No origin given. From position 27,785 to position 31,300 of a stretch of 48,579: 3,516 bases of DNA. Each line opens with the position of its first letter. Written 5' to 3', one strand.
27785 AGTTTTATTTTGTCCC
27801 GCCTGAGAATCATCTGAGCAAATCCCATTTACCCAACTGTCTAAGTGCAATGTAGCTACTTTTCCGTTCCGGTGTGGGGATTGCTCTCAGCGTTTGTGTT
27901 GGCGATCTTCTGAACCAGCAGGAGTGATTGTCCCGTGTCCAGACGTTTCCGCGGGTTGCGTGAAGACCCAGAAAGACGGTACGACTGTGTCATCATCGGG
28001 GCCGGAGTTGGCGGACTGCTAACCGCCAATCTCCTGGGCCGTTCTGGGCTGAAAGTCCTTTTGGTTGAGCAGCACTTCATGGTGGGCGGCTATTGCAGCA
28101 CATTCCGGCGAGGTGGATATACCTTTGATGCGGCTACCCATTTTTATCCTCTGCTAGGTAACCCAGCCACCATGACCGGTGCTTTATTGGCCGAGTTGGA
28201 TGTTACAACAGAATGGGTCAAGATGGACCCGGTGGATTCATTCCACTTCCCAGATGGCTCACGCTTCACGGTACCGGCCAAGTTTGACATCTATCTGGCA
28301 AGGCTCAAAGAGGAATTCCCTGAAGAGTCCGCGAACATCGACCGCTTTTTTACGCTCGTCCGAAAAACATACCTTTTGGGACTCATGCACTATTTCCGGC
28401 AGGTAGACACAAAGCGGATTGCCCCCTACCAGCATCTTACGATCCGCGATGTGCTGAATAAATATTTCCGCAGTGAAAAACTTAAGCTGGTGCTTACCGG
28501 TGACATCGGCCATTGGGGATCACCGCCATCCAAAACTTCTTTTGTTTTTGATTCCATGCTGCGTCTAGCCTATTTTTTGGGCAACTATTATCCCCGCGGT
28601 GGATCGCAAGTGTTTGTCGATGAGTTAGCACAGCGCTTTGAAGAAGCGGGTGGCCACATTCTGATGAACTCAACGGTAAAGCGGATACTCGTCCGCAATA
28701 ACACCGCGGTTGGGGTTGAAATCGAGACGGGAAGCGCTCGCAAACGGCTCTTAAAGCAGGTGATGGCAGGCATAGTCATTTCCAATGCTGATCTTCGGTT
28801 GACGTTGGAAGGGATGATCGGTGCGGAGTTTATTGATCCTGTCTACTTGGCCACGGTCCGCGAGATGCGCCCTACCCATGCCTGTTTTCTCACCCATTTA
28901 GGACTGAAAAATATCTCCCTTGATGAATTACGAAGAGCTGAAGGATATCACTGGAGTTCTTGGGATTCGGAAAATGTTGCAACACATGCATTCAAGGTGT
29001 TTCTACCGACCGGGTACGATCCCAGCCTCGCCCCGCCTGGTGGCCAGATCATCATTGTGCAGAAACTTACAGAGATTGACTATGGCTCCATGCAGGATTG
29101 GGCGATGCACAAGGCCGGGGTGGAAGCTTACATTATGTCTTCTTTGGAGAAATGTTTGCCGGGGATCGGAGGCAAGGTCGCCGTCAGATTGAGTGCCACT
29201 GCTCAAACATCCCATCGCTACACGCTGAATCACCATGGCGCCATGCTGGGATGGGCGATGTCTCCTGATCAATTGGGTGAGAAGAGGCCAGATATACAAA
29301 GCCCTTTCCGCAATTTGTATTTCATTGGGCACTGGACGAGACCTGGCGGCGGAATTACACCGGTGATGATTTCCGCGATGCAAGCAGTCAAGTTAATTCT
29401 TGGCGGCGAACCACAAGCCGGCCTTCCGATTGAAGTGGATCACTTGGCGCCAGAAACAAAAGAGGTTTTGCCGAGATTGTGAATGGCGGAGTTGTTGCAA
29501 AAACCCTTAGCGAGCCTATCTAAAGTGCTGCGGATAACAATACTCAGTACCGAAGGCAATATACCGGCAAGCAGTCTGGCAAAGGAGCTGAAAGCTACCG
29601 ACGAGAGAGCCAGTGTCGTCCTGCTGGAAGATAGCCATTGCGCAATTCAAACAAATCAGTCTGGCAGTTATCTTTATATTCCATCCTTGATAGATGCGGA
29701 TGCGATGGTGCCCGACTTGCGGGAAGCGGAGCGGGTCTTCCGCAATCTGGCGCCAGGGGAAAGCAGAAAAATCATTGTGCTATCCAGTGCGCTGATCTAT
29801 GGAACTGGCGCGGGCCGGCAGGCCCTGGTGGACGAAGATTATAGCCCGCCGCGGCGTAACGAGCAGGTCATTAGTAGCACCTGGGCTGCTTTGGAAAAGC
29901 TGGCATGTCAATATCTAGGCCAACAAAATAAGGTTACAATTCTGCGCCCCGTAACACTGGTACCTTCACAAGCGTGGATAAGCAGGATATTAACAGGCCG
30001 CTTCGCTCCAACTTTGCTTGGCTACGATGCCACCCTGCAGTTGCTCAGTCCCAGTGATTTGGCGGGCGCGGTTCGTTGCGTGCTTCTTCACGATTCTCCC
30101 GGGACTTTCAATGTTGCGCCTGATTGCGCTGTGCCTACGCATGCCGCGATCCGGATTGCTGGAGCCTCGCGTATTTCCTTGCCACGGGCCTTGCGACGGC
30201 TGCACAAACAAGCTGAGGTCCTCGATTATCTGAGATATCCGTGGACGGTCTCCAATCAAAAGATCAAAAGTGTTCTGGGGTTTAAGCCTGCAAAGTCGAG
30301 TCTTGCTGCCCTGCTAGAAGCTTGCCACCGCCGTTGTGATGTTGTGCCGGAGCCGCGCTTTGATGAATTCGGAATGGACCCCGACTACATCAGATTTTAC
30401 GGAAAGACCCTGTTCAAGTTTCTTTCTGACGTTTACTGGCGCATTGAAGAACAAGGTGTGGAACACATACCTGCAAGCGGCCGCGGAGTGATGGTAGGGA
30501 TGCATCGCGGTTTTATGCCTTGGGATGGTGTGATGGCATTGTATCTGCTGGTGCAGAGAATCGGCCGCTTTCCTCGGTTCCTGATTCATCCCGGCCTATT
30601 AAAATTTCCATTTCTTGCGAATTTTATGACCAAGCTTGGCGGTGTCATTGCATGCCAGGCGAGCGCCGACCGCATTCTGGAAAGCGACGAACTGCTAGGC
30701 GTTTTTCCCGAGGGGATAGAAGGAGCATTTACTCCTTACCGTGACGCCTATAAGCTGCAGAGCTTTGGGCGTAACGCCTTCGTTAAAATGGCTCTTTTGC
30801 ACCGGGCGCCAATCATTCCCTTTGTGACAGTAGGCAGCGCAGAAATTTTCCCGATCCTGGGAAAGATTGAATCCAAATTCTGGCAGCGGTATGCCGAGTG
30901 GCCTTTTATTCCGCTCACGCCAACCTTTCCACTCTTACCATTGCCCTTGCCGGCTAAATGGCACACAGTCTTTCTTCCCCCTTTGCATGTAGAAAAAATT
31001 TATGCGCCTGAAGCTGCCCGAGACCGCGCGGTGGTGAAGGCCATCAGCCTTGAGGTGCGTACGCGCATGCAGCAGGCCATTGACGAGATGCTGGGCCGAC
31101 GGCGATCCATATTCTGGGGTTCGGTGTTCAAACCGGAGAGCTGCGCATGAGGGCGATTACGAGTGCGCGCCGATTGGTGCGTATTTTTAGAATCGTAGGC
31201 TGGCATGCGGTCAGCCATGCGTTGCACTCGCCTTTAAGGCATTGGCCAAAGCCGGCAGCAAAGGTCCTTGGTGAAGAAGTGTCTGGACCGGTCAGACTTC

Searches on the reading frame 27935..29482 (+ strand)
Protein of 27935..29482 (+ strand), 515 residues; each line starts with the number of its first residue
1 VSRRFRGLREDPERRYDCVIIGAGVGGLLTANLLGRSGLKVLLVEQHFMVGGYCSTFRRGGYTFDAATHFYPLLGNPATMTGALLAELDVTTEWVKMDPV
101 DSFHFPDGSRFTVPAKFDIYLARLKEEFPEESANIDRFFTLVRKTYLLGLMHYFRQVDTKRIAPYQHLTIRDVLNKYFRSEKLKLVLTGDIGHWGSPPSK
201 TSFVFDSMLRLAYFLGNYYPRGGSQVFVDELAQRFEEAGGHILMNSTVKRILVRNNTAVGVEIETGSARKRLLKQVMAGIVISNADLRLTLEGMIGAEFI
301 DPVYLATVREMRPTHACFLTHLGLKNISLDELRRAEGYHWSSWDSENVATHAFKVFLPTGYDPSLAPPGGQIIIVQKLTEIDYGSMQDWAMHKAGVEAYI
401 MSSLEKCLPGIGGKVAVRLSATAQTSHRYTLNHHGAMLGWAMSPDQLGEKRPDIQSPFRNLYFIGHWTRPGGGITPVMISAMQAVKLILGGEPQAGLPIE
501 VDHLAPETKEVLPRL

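Call 6: search_protein_families(library=pfam, proteins=[window:27935-29482:+])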
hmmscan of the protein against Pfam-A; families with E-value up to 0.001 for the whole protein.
window:27935-29482:+ (515 aa): 9 families
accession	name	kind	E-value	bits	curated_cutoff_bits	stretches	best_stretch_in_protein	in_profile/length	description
PF01593.30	Amino_oxidase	-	6.2e-19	69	19.8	1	26-489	2-443/443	Flavin containing amine oxidoreductase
PF13450.12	NAD_binding_8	-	4.6e-12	46.5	21.9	1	20-77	1-59/68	NAD(P)-binding Rossmann-like domain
PF01266.30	DAO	-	5e-09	36.6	27.9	1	17-299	1-217/353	FAD dependent oxidoreductase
PF12831.13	FAD_oxidored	-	1.1e-06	28.6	27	1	17-55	1-39/416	FAD dependent oxidoreductase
PF00890.30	FAD_binding_2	-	9.8e-06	25.4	20.4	1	17-63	1-46/414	FAD binding domain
PF01946.23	Thi4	-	1.4e-05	24.9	26.2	1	16-65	18-65/235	Thi4 family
PF07992.20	Pyr_redox_2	-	3.3e-05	23.9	26.1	1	16-54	1-35/291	Pyridine nucleotide-disulphide oxidoreductase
PF01494.25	FAD_binding_3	-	5.3e-05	23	22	1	16-47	2-33/349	FAD binding domain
PF03486.20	HI0933_like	-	0.00032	20.7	50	0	17-50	2-35/244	HI0933-like protein Rossmann domain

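Call 7: search_protein_families(library=ncbifam, proteins=[window:27935-29482:+], max_evalue=0.00001)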
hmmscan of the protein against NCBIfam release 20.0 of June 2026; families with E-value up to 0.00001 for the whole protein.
window:27935-29482:+ (515 aa): 19 families
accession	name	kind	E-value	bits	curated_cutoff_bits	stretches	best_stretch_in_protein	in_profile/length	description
TIGR02734.1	crtI_fam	subfamily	2.5e-43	148.5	238.1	1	19-494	2-494/504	phytoene desaturase family protein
TIGR02730.1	carot_isom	equivalog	2.6e-39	135.4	586.9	1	16-483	1-483/493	carotenoid isomerase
TIGR02733.1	desat_CrtD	equivalog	2.2e-33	115.7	549.7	2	215-489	222-489/492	C-3',4' desaturase CrtD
NF058655.1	CrtID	equivalog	2.7e-32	112.3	640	1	19-482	2-475/478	bifunctional phytoene desaturase/3,4-desaturase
NF042421.1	hydcarot_desat_CrtD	equivalog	1.3e-23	83.2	500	1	18-488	4-483/487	1-hydroxycarotenoid 3,4-desaturase CrtD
NF045689.1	BCarotKetCrtO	equivalog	2.4e-21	75.9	1000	1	171-294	188-306/563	beta-carotene ketolase CrtO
NF045637.1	carotdesatCrtDProt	equivalog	3.2e-17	62.3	580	2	157-300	157-290/485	1-hydroxycarotenoid 3,4-desaturase CrtD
NF005560.0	PRK07233.1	equivalog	1e-12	47.6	252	1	18-91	3-73/435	hypothetical protein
NF005547.0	PRK07208.1-3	equivalog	2.6e-11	42.9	380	1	17-71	6-60/465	hypothetical protein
NF005548.0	PRK07208.1-4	equivalog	2.6e-11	42.8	389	1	17-70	5-58/488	hypothetical protein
TIGR03467.1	HpnE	equivalog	5.7e-11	42.4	283.05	1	19-92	2-74/430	hydroxysqualene dehydroxylase HpnE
NF005545.0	PRK07208.1-1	equivalog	1.1e-09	37.2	451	1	14-70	6-63/504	hypothetical protein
NF005546.0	PRK07208.1-2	equivalog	9.3e-08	31.1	418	0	218-285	245-310/527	hypothetical protein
NF009477.0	PRK12843.1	equivalog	2.4e-07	29.6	758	0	12-56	13-57/578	FAD-dependent oxidoreductase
NF004991.0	PRK06370.1-3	subfamily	2.7e-07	29.5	620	1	11-54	31-73/509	FAD-containing oxidoreductase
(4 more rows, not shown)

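Call 88: search_solved_structures(query=window:27935-29482:+, max_evalue=0.00001)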
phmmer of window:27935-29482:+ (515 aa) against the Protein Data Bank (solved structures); distinct sequences matched with E-value up to 0.00001: 28.
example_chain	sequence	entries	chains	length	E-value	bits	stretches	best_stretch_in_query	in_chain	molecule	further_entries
4rep_A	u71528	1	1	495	5.2e-23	84.7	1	17-488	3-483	Gamma-carotene desaturase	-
4dgk_A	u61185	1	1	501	1.2e-20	76.8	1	19-489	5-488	Phytoene dehydrogenase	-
3ka7_A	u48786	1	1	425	2.8e-07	32.8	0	18-96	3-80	Oxidoreductase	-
3nrn_A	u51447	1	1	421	1.3e-06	30.6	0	18-77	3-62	uncharacterized protein PF1083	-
9dbp_A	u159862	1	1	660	6.1e-06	28.4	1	16-80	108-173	Lysine-specific histone demethylase 1A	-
6nqm_A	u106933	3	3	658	6.9e-06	28.2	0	16-80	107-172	Lysine-specific histone demethylase 1A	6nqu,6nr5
6w4k_A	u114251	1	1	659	6.9e-06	28.2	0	16-80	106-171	Lysine-specific histone demethylase 1A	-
8ym7_A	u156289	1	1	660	6.9e-06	28.2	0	16-80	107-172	Lysine-specific histone demethylase 1A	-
2dw4_A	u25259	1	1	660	6.9e-06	28.2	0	16-80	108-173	Lysine-specific histone demethylase 1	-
2ejr_A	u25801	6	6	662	6.9e-06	28.2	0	16-80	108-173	Lysine-specific histone demethylase 1 | Lysine-specific histone demethylase 1A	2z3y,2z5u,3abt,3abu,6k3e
5lgn_A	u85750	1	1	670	6.9e-06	28.2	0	16-80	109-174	Lysine-specific histone demethylase 1A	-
8jf5_A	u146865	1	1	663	6.9e-06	28.2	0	16-80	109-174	Lysine-specific histone demethylase 1A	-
2h94_A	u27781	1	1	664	6.9e-06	28.2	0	16-80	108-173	Lysine-specific histone demethylase 1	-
2hko_A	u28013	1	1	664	7e-06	28.2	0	16-80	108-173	Lysine-specific histone demethylase 1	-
7e0g_A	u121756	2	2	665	7e-06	28.2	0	16-80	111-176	Lysine-specific histone demethylase 1A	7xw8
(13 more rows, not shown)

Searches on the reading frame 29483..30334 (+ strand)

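Call 44: search_protein_families(library=pfam, proteins=[window:29483-30334:+], max_evalue=1)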
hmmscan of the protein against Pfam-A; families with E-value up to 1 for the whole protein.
seq(284 aa): 2 families
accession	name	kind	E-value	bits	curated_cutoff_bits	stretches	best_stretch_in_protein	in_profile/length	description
PF01370.27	Epimerase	-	0.014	15.2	20.9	1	93-212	106-240/240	NAD dependent epimerase/dehydratase family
PF19040.6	SGNH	-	0.079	13.1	27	1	40-163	47-157/248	SGNH domain (fused to AT3 domains)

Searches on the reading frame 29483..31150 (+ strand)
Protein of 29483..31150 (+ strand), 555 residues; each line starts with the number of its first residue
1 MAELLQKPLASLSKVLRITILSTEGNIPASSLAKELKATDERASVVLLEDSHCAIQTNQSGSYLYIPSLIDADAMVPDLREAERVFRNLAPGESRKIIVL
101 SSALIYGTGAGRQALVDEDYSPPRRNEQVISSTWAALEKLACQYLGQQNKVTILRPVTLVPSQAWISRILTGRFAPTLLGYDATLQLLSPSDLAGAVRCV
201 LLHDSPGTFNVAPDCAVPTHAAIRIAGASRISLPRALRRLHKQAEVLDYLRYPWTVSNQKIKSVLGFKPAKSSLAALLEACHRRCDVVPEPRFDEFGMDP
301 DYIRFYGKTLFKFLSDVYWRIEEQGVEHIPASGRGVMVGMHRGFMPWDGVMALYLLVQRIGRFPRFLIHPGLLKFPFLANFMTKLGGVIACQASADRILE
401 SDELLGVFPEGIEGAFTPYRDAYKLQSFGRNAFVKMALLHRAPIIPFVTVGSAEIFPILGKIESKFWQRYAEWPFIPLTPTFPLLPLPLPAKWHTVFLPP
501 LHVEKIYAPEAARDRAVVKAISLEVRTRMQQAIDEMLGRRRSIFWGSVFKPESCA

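Call 6: search_protein_families(library=pfam, proteins=[window:29483-31150:+])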
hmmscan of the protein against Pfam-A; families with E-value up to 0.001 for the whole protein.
window:29483-31150:+ (555 aa): 2 families
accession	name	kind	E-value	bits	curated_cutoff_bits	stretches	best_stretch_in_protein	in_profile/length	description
PF01553.26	Acyltransferase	-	3.3e-10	40.3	23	1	320-448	1-130/132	Acyltransferase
PF03982.18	DAGAT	-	0.00017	21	22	1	371-458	106-196/297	Diacylglycerol acyltransferase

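Call 7: search_protein_families(library=ncbifam, proteins=[window:29483-31150:+], max_evalue=0.00001)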
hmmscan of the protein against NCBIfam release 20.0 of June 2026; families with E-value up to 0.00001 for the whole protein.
window:29483-31150:+ (555 aa): 0 families

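Call 53: search_protein_families(library=ncbifam, proteins=[window:29483-31150:+], max_evalue=0.01)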
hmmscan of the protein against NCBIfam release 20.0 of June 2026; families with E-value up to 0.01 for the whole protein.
window:29483-31150:+ (555 aa): 0 families

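Call 79: find_homologous_proteins(query=window:29483-31150:+, max_evalue=1e-10)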
Query window:29483-31150:+ (555 aa): 1484 proteins with E <= 1e-10 among 8000 candidates; the best 120 are listed.
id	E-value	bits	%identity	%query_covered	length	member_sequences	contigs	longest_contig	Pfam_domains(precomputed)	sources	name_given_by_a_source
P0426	7.0e-282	954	79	97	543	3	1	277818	PF01553.27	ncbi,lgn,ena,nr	ncbi:MAG: 1-acyl-sn-glycerol-3-phosphate acyltransferase [Acidobacteriia bacterium]|nr:1-acyl-sn-gly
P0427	1.7e-281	953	79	97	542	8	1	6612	PF03982.19,PF01553.27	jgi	jgi:1-acyl-sn-glycerol-3-phosphate acyltransferase/nucleoside-diphosphate-sugar epimerase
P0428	1.7e-276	936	78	97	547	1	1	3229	PF01553.27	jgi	jgi:1-acyl-sn-glycerol-3-phosphate acyltransferase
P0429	4.5e-274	928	77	97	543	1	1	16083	PF01553.27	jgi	jgi:1-acyl-sn-glycerol-3-phosphate acyltransferase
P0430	2.5e-253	860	71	97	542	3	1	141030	PF03982.19,PF01553.27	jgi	jgi:1-acyl-sn-glycerol-3-phosphate acyltransferase/nucleoside-diphosphate-sugar epimerase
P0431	1.1e-249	848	69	97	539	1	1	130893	PF03982.19,PF01553.27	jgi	jgi:1-acyl-sn-glycerol-3-phosphate acyltransferase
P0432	1.1e-249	848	70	97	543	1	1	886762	PF01553.27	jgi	jgi:1-acyl-sn-glycerol-3-phosphate acyltransferase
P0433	1.1e-247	841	69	97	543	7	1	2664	PF03982.19,PF01553.27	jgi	jgi:1-acyl-sn-glycerol-3-phosphate acyltransferase/nucleoside-diphosphate-sugar epimerase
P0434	1.3e-246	837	77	86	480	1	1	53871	PF03982.19,PF01553.27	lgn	-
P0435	4.5e-243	826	69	95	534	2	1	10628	PF03982.19,PF01553.27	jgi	jgi:1-acyl-sn-glycerol-3-phosphate acyltransferase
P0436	1.1e-235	801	66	97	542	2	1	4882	PF03982.19,PF01553.27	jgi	jgi:1-acyl-sn-glycerol-3-phosphate acyltransferase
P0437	5.4e-233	793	65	96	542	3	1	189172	PF03982.19,PF01553.27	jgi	jgi:1-acyl-sn-glycerol-3-phosphate acyltransferase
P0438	4.6e-232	789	71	89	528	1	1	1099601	PF03982.19,PF01553.27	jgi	jgi:1-acyl-sn-glycerol-3-phosphate acyltransferase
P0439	2.4e-230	784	63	97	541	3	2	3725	PF03982.19,PF01553.27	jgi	-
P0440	1.7e-229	781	65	97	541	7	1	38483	PF03982.19,PF01553.27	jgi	jgi:1-acyl-sn-glycerol-3-phosphate acyltransferase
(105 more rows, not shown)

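Call 90: predict_structure(alignment_id=A3)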
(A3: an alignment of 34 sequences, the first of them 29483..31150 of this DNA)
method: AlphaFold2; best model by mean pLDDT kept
length: 555 residues; sequences in the alignment: 34
mean_pLDDT: 73.5   pTM: 0.72
mean pLDDT of the five models: 73.5, 73.1, 73.1, 70.6, 69.9
residues with pLDDT >= 90: 128; 70-90: 228; 50-70: 117; < 50: 82
segments of 3 or more residues with pLDDT < 50: 1-15, 109-111, 342-345, 412-418, 453-490, 542-555
pLDDT, mean of each block of 10 residues (from residue 1): 37 57 83 85 76 70 90 88 90 85 67 67 64 90 88 93 85 78 84 94 91 85 84 68 69 78 93 88 65 70 66 57 80 89 60 82 80 60 69 80 83 48 57 90 90 40 33 30 38 79 94 92 91 77 37 38
secondary structure, 60 per line:
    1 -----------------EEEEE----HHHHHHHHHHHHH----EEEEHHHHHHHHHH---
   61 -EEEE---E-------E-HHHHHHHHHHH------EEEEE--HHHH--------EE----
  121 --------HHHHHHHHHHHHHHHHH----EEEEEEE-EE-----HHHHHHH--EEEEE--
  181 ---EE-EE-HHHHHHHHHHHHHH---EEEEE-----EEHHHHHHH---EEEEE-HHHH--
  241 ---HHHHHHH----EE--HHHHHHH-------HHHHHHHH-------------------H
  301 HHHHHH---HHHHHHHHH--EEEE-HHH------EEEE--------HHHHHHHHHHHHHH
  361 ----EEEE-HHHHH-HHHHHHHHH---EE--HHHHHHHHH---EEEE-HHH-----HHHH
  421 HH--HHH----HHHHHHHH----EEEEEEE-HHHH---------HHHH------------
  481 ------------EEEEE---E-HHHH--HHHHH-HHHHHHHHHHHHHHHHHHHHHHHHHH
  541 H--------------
elements in order: E18-22 H27-39 E44-47 H48-57 E62-65 H79-89 E96-100 H103-106 H129-145 E150-156 H165-171 E174-178 H190-203 E207-211 H219-225 E229-233 H235-238 H244-250 H259-265 H273-280 H300-306 H310-318 E321-324 E335-338 H347-360 E365-368 H370-374 H376-384 H392-400 E404-407 H417-422 H432-439 E444-450 H452-455 H465-468 E493-497 H503-506 H509-513 H515-541

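Call 92: fold_search(model_id=the predicted structure, library=pdb)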
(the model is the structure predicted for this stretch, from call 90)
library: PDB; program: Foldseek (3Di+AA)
matches with E <= 10: 1406; with E <= 0.001: 459
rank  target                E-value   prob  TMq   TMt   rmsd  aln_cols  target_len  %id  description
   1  4lw8_A                5.3e-11  1.00  0.37  0.64   4.7       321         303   14  Crystal structure of a putative epimerase from Burkholderia cenocepacia J2315 (released 2013-09-04)
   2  6kv9                  7.5e-11  1.00  0.39  0.68   4.4       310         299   16  MoeE5 in complex with UDP-glucuronic acid and NAD (released 2019-11-13)
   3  9ar1_B                1.1e-10  1.00  0.37  0.62   4.5       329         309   13  Structure of Epimerase Mth373 bound to uridine-5'-diphosphate-xylopyranose (released 2025-01-29)
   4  2pk3_A                1.5e-10  1.00  0.39  0.66   4.2       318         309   11  Crystal Structure of a GDP-4-keto-6-deoxy-D-mannose reductase (released 2008-03-25)
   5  3m2p_A                1.6e-10  1.00  0.36  0.64   5.0       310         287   14  The crystal structure of UDP-N-acetylglucosamine 4-epimerase from Bacillus cereus (released 2010-04-07)
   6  6kvc                  2.0e-10  1.00  0.38  0.66   4.6       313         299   16  MoeE5 in complex with UDP-glucose and NAD (released 2019-11-13)
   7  6bwl                  2.0e-10  1.00  0.37  0.62   4.8       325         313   13  X-ray structure of Pal from Bacillus thuringiensis (released 2018-01-17)
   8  4id9_B                2.1e-10  1.00  0.36  0.58   5.1       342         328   15  Crystal structure of a short-chain dehydrogenase/reductase superfamily protein from agrobacterium tumefaciens (TARGET  (released 2012-12-26)
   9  4id9_A                2.1e-10  1.00  0.36  0.59   5.9       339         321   16  Crystal structure of a short-chain dehydrogenase/reductase superfamily protein from agrobacterium tumefaciens (TARGET  (released 2012-12-26)
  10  8w3u_B                2.7e-10  1.00  0.36  0.61   4.6       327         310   12  Structure of Epimerase Mth373 from the thermophilic pseudomurein-containing methanogen Methanothermobacter thermautotr (released 2025-02-26)
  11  3wj7_A                3.0e-10  1.00  0.35  0.55   5.7       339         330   16  Crystal structure of gox2253 (released 2014-06-04)
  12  3ehe_A                4.3e-10  1.00  0.35  0.63   5.5       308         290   15  Crystal structure of UDP-glucose 4 epimerase (galE-1) from Archaeoglobus fulgidus (released 2008-10-14)
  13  6x3b_B                6.0e-10  1.00  0.34  0.60   5.6       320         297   17  Structure of RMD from Pseudomonas aeruginosa complexed with NADPH (released 2021-05-26)
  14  6x3b_C                7.2e-10  1.00  0.35  0.63   5.2       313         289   16  Structure of RMD from Pseudomonas aeruginosa complexed with NADPH (released 2021-05-26)
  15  8ctr_A                7.2e-10  1.00  0.36  0.62   4.9       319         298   12  Crystal Structure of dTDP-4-dehydrorhamnose reductase from Klebsiella pneumoniae with bound NADP (released 2022-06-01)
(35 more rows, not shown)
